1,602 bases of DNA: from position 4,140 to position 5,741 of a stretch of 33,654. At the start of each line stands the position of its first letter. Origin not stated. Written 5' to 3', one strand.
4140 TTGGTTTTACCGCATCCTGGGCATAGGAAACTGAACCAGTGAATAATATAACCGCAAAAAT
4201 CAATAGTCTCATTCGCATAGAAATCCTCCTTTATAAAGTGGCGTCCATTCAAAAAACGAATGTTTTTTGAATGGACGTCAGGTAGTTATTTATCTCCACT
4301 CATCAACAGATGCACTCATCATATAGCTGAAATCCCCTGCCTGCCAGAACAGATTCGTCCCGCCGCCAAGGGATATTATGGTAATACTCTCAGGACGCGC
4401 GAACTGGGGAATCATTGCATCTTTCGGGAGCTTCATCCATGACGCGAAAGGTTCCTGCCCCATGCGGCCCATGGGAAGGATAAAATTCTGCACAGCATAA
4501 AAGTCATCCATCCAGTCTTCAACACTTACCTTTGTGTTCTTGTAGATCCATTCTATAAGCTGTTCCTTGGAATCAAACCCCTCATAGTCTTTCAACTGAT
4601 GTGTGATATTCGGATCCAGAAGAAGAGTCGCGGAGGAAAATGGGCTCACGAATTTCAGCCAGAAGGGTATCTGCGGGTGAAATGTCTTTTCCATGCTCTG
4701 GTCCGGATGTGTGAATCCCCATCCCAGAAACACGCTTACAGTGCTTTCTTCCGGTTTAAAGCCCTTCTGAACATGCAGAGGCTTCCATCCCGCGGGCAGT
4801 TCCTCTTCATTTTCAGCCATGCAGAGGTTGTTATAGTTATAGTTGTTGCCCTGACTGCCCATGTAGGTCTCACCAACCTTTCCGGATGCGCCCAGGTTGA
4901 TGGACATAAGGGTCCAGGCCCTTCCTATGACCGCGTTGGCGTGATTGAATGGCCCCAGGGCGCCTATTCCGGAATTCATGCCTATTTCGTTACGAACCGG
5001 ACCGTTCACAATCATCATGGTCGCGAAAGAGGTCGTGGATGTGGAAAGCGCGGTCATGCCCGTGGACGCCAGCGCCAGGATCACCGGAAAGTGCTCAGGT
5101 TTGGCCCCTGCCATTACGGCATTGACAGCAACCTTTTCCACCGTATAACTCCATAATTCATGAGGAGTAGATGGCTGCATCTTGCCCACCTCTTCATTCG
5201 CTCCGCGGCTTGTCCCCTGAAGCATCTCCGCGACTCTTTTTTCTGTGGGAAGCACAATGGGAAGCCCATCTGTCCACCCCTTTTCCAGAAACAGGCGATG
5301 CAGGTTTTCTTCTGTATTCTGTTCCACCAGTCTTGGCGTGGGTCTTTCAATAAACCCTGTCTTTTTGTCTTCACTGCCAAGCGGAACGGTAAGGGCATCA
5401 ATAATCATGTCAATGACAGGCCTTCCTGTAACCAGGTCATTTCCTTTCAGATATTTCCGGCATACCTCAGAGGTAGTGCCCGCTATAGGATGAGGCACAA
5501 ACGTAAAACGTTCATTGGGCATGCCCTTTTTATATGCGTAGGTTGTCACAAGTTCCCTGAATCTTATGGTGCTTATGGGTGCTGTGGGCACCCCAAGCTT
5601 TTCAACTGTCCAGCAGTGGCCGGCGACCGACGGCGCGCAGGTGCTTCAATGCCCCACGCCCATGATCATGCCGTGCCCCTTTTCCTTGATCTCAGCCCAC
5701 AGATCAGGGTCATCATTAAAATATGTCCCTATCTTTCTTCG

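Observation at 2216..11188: Five-gene, seven-module expansion of an unnamed exported protein family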

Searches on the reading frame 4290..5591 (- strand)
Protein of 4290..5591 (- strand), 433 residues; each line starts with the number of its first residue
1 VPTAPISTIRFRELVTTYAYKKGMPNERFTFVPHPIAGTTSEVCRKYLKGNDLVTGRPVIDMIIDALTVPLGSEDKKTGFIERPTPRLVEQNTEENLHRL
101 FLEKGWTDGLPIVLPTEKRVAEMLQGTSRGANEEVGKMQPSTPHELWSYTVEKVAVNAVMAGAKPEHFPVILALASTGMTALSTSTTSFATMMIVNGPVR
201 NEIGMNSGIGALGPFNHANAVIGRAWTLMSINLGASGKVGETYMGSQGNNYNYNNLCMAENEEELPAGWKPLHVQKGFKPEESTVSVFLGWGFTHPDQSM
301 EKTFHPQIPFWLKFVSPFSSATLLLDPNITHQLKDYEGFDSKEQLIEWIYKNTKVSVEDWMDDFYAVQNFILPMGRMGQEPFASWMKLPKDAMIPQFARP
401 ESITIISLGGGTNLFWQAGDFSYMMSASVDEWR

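Call 6: search_protein_families(library=pfam, proteins=[window:4290-5591:-], max_evalue=0.001)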
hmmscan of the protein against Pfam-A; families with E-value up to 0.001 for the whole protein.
window:4290-5591:- (433 aa): 1 family
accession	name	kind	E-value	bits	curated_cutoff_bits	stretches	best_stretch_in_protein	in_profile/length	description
PF24696.1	UGSC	-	8.3e-05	23.2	25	1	1-46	112-157/172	UGSC family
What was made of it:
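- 4290..6056 (-): Context gene lying between P3 and P2: a UGSC-family selenoprotein. It has an in-frame TGA at 5646-5648 and the motif H-U-S-T-C. It is fused to a ~390-aa conserved domain with no Pfam entry, and it has an N-terminal hydrophobic signal or anchor. Pfam UGSC hits on both sides of the stop (call 6).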

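Call 47: search_solved_structures(query=window:4290-5591:-, max_evalue=10, show_alignments=2)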
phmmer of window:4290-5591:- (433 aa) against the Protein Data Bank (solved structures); distinct sequences matched with E-value up to 10: 2.
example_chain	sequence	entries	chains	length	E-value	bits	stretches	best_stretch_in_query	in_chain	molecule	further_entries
2iu5_A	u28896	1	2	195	1.4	10.8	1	335-377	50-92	HTH-TYPE DHAKLM OPERON TRANSCRIPTIONAL ACTIVATOR DHAS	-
5yu2_A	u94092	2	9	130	1.9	10.4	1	211-248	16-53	Translation initiation inhibitor homologue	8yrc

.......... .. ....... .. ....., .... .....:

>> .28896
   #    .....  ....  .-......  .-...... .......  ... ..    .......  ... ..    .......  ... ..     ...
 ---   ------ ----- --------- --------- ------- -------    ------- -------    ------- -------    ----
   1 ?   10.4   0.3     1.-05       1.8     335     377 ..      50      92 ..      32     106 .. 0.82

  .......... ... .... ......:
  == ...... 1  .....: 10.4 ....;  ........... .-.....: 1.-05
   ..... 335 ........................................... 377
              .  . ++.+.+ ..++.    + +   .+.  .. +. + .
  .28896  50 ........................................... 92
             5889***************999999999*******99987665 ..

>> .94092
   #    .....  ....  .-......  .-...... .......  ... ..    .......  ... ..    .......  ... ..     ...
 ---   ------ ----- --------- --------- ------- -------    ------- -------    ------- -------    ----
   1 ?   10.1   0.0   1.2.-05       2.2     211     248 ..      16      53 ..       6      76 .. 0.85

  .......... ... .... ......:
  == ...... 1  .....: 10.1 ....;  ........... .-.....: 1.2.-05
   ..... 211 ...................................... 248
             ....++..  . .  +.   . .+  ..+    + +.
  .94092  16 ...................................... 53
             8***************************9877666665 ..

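Call 53: find_homologous_proteins(query=window:4290-5591:-)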
Query window:4290-5591:- (433 aa): 7912 proteins with E <= 0.001 among 8000 candidates; the best 120 are listed.
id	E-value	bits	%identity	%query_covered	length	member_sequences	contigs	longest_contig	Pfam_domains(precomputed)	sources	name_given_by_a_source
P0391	1.6e-288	975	100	97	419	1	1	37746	-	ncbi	-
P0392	2.0e-248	842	87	95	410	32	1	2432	-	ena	-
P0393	7.4e-247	837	84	97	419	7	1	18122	-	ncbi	-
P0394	7.2e-246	834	84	97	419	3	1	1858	-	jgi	jgi:hypothetical protein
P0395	7.2e-242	821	85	95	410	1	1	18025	-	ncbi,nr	ncbi:MAG: hypothetical protein JW896_11835 [Deltaproteobacteria bacterium]|nr:hypothetical protein [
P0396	8.6e-242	821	82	98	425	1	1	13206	-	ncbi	-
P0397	1.1e-239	814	85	95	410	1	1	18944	-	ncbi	-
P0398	2.2e-239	813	84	95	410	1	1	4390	-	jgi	jgi:hypothetical protein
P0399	2.1e-238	809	84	95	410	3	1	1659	-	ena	-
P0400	4.0e-238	808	79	100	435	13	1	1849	PF24696.2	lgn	-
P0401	4.4e-238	808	84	95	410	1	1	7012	-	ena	-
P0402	4.5e-238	808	84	95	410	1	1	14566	-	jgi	jgi:hypothetical protein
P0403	5.9e-238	808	84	95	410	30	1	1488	-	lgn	-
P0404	1.5e-237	807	84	95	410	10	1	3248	-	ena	-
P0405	1.6e-237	806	83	95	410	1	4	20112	-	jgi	jgi:hypothetical protein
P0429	5.6e-230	782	81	95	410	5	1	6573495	-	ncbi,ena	-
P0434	1.6e-225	767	79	95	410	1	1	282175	-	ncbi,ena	-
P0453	2.0e-218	744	77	95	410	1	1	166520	-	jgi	jgi:hypothetical protein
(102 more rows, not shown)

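Call 56: find_encoding_contigs(protein=P0429, flank=8000, max_places=2)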
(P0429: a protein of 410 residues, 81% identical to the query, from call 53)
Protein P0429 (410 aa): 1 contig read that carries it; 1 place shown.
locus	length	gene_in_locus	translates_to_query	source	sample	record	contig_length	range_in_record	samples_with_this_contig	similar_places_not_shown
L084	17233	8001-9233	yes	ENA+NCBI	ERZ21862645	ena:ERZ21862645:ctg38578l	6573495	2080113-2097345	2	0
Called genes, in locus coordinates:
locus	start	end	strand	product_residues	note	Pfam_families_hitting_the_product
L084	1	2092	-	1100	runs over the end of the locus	PF07715:Plug, PF00593:TonB_dep_Rec_b-barrel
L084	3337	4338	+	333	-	PF26061:DUF8021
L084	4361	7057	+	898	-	PF26061:DUF8021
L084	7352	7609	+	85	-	-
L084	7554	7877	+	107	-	PF24696:UGSC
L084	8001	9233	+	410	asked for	-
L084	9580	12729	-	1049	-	PF07715:Plug, PF00593:TonB_dep_Rec_b-barrel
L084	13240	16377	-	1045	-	PF07715:Plug, PF00593:TonB_dep_Rec_b-barrel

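Call 57: find_encoding_contigs(protein=P0434, flank=8000, max_places=2)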
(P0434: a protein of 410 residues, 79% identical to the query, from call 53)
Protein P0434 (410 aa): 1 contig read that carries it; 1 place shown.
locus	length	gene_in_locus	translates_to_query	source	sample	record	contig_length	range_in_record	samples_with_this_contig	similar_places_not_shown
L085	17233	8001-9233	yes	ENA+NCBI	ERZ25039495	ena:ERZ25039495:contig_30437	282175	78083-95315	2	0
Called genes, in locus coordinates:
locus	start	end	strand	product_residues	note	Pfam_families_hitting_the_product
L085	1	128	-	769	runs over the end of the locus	PF00211:Guanylate_cyc, PF25063:ARM_TT21_C (weak), PF13414:TPR_11 (weak), PF14559:TPR_19, PF00515:TPR_1 (weak), PF13424:TPR_12 (weak), PF07719:TPR_2 (weak), PF00515:TPR_1 (weak), +14 more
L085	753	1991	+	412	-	PF02771:Acyl-CoA_dh_N, PF02770:Acyl-CoA_dh_M, PF00441:Acyl-CoA_dh_1, PF08028:Acyl-CoA_dh_2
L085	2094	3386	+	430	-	PF02771:Acyl-CoA_dh_N, PF02770:Acyl-CoA_dh_M, PF00441:Acyl-CoA_dh_1, PF08028:Acyl-CoA_dh_2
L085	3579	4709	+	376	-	PF26061:DUF8021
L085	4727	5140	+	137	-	-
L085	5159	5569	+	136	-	PF01323:DSBA, PF13462:Thioredoxin_4, PF13743:Thioredoxin_5 (weak)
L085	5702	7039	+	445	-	PF07690:MFS_1, PF00083:Sugar_tr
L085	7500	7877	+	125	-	PF24696:UGSC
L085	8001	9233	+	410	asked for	-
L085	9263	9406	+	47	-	-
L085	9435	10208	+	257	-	PF26061:DUF8021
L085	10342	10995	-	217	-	PF03544:TonB_C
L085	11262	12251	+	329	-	PF00082:Peptidase_S8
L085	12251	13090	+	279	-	PF00082:Peptidase_S8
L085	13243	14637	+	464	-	PF00083:Sugar_tr (weak), PF07690:MFS_1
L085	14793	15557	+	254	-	-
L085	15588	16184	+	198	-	PF08241:Methyltransf_11 (faint), PF06325:PrmA, PF13847:Methyltransf_31, PF13649:Methyltransf_25 (weak)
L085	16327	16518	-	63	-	-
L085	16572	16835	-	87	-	-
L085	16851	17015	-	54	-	-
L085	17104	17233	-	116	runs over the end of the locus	PF02311:AraC_binding, PF07883:Cupin_2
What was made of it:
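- L084 and L085 show DUF8021-UGSC together with TonB-dependent receptors, a DsbA-like protein and an MFS transporter (calls 56, 57).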

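Call 58: find_encoding_contigs(protein=P0453, flank=8000, max_places=2)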
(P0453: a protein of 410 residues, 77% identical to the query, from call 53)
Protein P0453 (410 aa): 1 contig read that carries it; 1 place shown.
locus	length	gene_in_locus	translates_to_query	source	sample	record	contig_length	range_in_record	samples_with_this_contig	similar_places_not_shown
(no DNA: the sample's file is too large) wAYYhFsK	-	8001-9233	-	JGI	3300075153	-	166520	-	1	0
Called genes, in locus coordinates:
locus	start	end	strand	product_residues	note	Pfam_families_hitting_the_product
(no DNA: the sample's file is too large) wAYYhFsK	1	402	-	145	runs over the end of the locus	PF01850:PIN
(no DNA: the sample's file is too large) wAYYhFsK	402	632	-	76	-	-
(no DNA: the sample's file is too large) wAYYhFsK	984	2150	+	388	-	PF00072:Response_reg, PF01257:2Fe-2S_thioredx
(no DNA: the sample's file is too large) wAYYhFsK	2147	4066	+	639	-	PF01512:Complex1_51K, PF10531:SLBB (weak), PF10589:NADH_4Fe-4S, PF12838:Fer4_7, PF13187:Fer4_9, PF13237:Fer4_10 (weak), PF14697:Fer4_21 (weak), PF00037:Fer4 (weak), +1 more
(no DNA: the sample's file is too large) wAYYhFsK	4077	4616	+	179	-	PF00111:Fer2, PF13510:Fer2_4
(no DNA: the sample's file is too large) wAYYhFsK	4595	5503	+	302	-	PF08123:DOT1 (weak), PF13847:Methyltransf_31, PF13649:Methyltransf_25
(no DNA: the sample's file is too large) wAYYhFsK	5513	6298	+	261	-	PF00106:adh_short, PF01370:Epimerase (faint), PF08659:KR, PF13561:adh_short_C2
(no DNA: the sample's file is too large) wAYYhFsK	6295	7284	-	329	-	-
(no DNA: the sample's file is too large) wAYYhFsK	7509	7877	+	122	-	PF24696:UGSC (weak)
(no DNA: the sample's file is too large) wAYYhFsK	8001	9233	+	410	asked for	-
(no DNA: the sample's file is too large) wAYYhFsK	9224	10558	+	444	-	PF00202:Aminotran_3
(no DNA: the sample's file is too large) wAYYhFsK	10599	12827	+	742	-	PF00982:Glyco_transf_20, PF02358:Trehalose_PPase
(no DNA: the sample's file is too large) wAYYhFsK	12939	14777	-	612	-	PF02730:AFOR_N, PF01314:AFOR_C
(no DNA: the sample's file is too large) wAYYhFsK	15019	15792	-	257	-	-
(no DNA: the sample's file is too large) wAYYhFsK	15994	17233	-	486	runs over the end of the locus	PF13372:Alginate_exp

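Call 67: predict_structure(alignment_id=A3)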
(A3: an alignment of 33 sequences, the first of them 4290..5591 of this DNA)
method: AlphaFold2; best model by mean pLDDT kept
length: 433 residues; sequences in the alignment: 33
mean_pLDDT: 71.2   pTM: 0.67
mean pLDDT of the five models: 71.2, 64.4, 52.8, 42.3, 41.8
residues with pLDDT >= 90: 105; 70-90: 149; 50-70: 83; < 50: 96
segments of 3 or more residues with pLDDT < 50: 1-26, 34-39, 80-98, 100-102, 104-112, 183-187, 209-215, 234-236, 240-254
pLDDT, mean of each block of 10 residues (from residue 1): 29 37 44 47 73 68 66 58 40 46 44 70 89 80 63 84 86 84 49 87 70 57 72 50 37 61 91 95 90 62 83 79 88 93 95 92 76 87 93 92 86 71 91 90
secondary structure, 60 per line:
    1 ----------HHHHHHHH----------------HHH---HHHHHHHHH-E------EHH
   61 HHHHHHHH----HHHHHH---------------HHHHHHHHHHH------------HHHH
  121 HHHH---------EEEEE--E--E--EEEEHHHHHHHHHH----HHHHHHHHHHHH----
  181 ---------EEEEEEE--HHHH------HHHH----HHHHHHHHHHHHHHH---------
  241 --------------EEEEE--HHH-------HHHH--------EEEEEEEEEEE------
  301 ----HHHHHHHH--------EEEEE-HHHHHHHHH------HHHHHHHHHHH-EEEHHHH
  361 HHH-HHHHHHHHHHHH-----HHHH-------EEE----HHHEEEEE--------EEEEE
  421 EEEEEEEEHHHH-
elements in order: H11-18 H41-49 H59-68 H73-78 H94-104 H117-124 E134-138 E147-150 H151-160 H165-176 E190-196 H199-202 H209-212 H217-231 E255-259 H272-275 E284-294 H305-312 E321-325 H327-335 H342-352 E354-356 H357-363 H365-376 H382-385 E393-395 E403-407 E416-428 H429-432

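Call 69: fold_search(model_id=the predicted structure, library=pdb)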
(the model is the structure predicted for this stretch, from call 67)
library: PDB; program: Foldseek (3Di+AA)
matches with E <= 10: 41; with E <= 0.001: 0
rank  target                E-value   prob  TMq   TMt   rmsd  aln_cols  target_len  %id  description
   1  6mfy                  5.0e-01  0.02  0.07  0.03  18.5       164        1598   13  Crystal structure of a 5-domain construct of LgrA in the substrate donation state (released 2019-11-20)
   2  2hp3_A                1.1e+00  0.02  0.09  0.09  16.3       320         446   11  Crystal structure of iminodisuccinate epimerase (released 2006-09-12)
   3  1pf5                  1.4e+00  0.06  0.11  0.29  13.2       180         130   10  Structural Genomics, Protein YJGH (released 2003-12-09)
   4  8oy0_D                1.6e+00  0.02  0.08  0.08  17.8       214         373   10  ATP phosphoribosyltransferase (HisZG ATPPRT) from Acinetobacter baumanii (released 2023-11-29)
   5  5hy0_B                2.0e+00  0.03  0.17  0.19  14.8       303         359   10  orotic acid hydrolase (released 2017-02-01)
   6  6qvp_D                2.0e+00  0.02  0.09  0.22  12.1       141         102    8  Crystal structure of the peptidoglycan-binding domain of SiiA from Salmonella enterica (released 2019-08-28)
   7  5hy4_C                2.1e+00  0.03  0.16  0.19  16.2       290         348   11  Structure-function analysis of functionally diverse members of the cyclic amide hydrolase family of Toblerone fold enz (released 2017-02-01)
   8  5hy4_D                2.2e+00  0.03  0.15  0.18  15.6       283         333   10  Structure-function analysis of functionally diverse members of the cyclic amide hydrolase family of Toblerone fold enz (released 2017-02-01)
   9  7wua_B                3.0e+00  0.04  0.08  0.06  15.1       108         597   15  Crystal structures of FadD32 from Corynebacterium diphtheriae (released 2022-08-10)
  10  1as4_A                3.2e+00  0.01  0.12  0.14  20.3       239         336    8  CLEAVED ANTICHYMOTRYPSIN A349R (released 1998-02-25)
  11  7yj0_D                3.2e+00  0.01  0.10  0.07  19.3       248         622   10  Structural basis of oxepinone formation by a flavin-monooxygenase VibO (released 2023-05-10)
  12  5hy0_C                3.4e+00  0.02  0.17  0.19  14.5       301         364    9  orotic acid hydrolase (released 2017-02-01)
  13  5hy4_A                4.1e+00  0.02  0.15  0.17  16.2       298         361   10  Structure-function analysis of functionally diverse members of the cyclic amide hydrolase family of Toblerone fold enz (released 2017-02-01)
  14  2beh_L                4.1e+00  0.01  0.10  0.10  18.9       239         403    5  Crystal structure of antithrombin variant S137A/V317C/T401C with plasma latent antithrombin (released 2005-11-01)
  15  5ha4_B                4.3e+00  0.01  0.04  0.06   7.5        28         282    7  Structure of a diaminopimelate epimerase from Acinetobacter baumannii (released 2016-01-27)
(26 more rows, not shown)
